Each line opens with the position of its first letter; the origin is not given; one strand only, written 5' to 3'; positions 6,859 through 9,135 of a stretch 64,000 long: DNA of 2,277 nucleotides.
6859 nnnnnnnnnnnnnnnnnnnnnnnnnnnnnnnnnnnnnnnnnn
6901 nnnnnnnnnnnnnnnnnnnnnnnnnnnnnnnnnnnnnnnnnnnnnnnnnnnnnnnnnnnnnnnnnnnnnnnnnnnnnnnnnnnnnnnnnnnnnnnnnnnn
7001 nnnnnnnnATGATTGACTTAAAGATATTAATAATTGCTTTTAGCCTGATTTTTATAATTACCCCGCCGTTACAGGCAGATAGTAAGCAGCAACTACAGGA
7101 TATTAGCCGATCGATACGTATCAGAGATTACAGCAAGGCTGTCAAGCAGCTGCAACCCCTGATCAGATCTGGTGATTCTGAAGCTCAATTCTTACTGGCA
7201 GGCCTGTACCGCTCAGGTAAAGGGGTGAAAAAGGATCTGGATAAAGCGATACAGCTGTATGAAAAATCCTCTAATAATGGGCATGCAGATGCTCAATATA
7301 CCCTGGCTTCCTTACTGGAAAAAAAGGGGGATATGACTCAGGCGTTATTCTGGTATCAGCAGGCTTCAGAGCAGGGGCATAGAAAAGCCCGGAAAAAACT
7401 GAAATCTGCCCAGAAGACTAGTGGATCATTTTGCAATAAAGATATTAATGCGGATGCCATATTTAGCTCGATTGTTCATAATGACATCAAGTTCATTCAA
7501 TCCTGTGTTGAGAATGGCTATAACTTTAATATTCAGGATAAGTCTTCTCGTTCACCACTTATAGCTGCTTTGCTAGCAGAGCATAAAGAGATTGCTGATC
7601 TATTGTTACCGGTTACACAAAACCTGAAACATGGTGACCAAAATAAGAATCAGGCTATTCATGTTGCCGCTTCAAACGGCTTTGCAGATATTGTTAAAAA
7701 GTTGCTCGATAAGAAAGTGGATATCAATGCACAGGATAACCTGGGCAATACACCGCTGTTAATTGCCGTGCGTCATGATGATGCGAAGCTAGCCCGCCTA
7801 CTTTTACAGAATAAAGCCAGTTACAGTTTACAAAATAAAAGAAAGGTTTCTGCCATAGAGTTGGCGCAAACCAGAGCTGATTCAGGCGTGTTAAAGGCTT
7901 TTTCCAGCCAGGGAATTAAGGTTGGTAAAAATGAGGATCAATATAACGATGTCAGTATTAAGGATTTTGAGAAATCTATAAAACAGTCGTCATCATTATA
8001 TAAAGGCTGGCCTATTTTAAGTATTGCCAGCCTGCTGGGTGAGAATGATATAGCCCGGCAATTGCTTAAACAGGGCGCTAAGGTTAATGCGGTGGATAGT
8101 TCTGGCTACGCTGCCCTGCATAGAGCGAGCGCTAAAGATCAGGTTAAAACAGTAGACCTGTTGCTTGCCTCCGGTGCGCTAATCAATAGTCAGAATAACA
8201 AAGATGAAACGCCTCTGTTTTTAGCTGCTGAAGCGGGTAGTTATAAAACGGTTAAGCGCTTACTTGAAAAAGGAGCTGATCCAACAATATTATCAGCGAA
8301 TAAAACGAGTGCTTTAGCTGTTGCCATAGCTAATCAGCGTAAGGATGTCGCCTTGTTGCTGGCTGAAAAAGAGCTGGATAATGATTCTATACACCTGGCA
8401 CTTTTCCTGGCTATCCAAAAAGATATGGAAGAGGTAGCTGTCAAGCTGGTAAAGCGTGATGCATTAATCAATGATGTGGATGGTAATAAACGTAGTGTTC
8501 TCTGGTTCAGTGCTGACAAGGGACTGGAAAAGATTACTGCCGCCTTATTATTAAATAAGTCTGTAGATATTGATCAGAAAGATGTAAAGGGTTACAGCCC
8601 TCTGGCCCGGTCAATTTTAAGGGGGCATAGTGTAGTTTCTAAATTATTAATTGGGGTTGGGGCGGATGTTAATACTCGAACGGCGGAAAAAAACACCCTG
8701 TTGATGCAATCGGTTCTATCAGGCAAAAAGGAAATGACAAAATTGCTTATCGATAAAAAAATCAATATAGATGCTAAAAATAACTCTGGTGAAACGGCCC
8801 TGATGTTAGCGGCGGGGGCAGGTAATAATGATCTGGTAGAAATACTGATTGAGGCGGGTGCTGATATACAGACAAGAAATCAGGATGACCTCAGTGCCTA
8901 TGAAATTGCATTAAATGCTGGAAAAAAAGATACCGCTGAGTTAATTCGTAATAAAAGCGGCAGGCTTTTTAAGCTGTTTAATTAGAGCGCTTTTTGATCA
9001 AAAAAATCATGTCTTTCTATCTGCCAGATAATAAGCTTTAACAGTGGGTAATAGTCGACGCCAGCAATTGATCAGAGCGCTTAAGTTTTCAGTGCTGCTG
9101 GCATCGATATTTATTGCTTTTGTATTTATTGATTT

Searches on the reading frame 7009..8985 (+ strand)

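Call 71: search_protein_families(library=ncbifam, proteins=[window:7009-8985:+], max_evalue=1e-10)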
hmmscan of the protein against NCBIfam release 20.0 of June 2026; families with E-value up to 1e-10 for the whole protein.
window:7009-8985:+ (658 aa): 7 families
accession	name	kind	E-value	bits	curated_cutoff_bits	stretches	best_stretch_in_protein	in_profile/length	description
NF043022.1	T4SS_AnkG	equivalog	4.5e-42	144.4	500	2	154-290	303-447/455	Dot/Icm T4SS effector AnkG/AnkZ/LegA7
NF041931.2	MzaA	equivalog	1e-39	137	800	1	562-648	3-89/726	MZA anti-phage system associated sigma-70 family RNA polymerase sigma factor MzaA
NF043023.1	T4SS_AnkH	equivalog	9.7e-35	120.2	600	2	152-273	4-125/467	Dot/Icm T4SS effector AnkH/LegA3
NF043029.1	T4SS_AnkY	equivalog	1.5e-33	116.1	600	0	358-440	449-532/543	Dot/Icm T4SS effector AnkY/LegA9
NF043028.1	T4SS_AnkX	equivalog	1.2e-20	73.4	1400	0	214-284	549-620/938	Dot/Icm T4SS effector AnkN/AnkX/LegA8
TIGR00870.1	trp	subfamily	1.6e-12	46.3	498.75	0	152-371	22-216/747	transient-receptor-potential calcium channel protein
NF043019.1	T4SS_AnkC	equivalog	7.7e-12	44.8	450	0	336-433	130-235/459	Dot/Icm T4SS effector AnkC/LegA12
